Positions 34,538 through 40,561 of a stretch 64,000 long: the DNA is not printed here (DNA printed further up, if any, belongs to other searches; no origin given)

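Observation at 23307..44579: Three tail-fibre genes share an N-terminal anchor motif but carry different distal domains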

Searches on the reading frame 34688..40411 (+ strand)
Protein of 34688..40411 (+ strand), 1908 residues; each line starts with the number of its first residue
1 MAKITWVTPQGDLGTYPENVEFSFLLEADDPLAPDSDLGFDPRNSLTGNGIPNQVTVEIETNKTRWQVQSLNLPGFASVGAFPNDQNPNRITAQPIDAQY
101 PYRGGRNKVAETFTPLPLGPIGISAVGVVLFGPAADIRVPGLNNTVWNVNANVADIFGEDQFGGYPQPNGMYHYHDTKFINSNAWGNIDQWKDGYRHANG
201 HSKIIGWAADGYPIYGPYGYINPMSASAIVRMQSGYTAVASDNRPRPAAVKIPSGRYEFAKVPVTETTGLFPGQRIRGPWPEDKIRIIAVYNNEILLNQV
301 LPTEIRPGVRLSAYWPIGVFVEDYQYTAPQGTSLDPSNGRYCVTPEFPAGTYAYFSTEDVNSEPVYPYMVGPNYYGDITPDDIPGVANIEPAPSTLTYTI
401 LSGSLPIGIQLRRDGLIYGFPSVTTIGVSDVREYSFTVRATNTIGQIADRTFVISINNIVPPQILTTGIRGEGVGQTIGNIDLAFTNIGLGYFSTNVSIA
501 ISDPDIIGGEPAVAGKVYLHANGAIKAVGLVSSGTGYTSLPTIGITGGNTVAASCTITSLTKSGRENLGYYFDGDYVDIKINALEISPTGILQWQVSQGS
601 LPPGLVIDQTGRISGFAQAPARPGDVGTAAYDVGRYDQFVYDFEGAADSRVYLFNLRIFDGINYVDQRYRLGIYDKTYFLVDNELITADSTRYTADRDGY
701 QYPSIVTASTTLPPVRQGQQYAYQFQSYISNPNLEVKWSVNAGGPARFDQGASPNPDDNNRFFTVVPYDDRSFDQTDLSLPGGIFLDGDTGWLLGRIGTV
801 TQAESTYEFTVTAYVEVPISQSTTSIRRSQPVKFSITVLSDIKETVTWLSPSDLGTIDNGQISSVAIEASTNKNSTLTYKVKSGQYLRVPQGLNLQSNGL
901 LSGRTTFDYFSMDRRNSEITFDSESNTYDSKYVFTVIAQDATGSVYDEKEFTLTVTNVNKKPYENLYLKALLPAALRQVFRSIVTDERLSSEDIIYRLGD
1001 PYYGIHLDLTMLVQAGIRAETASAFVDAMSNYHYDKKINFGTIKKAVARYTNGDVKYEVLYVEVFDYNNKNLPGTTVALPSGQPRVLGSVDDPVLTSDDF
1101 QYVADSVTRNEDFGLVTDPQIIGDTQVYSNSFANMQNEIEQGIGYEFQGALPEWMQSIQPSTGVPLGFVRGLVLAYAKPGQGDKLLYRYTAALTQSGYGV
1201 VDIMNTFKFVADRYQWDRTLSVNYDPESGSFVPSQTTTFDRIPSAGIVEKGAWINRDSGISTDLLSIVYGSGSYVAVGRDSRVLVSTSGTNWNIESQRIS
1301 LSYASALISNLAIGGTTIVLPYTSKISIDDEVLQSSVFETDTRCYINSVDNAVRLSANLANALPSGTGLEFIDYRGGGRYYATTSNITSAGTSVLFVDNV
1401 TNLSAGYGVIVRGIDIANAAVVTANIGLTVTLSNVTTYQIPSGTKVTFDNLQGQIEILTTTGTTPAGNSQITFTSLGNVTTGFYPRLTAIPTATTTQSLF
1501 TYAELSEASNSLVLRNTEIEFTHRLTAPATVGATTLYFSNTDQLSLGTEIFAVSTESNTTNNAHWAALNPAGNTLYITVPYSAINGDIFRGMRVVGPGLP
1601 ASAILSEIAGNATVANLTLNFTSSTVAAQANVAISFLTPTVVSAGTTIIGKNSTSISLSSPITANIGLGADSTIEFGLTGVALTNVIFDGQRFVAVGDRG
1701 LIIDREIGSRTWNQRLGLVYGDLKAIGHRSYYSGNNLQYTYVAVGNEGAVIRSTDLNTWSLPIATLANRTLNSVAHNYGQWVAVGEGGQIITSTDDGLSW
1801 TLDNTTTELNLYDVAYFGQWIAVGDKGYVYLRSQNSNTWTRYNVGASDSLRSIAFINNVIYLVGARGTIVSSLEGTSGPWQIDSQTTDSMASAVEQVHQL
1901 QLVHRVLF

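Call 5: search_protein_families(library=pfam, proteins=[window:34688-40411:+], max_evalue=0.01)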
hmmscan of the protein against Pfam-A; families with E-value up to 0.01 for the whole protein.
window:34688-40411:+ (1908 aa): 3 families
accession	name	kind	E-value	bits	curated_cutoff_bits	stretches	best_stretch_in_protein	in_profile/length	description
PF14240.11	YHYH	-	1.9e-31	110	25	2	110-245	11-137/193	YHYH protein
PF05345.18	He_PIG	-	2e-11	44.6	24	2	391-456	31-95/96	Putative Ig domain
PF14870.12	PSII_BNR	-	0.00016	21.5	27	0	1753-1829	216-292/303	Photosynthesis system II assembly factor YCF48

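Call 6: search_protein_families(library=phrogs, proteins=[window:34688-40411:+], max_evalue=0.001)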
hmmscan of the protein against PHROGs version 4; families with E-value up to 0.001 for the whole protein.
window:34688-40411:+ (1908 aa): 6 families
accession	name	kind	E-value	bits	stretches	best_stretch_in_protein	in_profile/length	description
phrog_2576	-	unknown function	3.7e-41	142.2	2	79-244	34-211/587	-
phrog_25852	-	head and packaging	1.8e-39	136.8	3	116-247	160-304/532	virion structural protein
phrog_708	-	tail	1.4e-36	126.7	3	315-385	688-759/1383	baseplate wedge subunit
phrog_4406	-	head and packaging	6.4e-35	120.3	2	313-375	806-871/3231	virion structural protein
phrog_2885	-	tail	4.4e-29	100.6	2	313-377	1276-1343/4179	baseplate wedge subunit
phrog_701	-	head and packaging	1.8e-20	71.4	2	302-374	1473-1546/6136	virion structural protein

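Call 74: search_solved_structures(query=window:34688-40411:+, max_evalue=0.01)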
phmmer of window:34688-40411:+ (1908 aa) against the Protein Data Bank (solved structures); distinct sequences matched with E-value up to 0.01: 0.

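Call 89: search_protein_families(library=ncbifam, proteins=[window:34688-40411:+], max_evalue=0.01)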
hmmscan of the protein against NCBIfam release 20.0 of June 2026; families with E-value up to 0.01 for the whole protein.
window:34688-40411:+ (1908 aa): 2 families
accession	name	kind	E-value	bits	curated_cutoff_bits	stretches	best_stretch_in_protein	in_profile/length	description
NF045728.1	glycosyl_F510_1955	equivalog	0.00021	20.7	175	1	1744-1849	113-220/246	F510_1955 family glycosylhydrolase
NF010237.0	PRK13684.1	equivalog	0.0003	19.9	326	0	1741-1829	230-325/334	photosynthesis system II assembly factor Ycf48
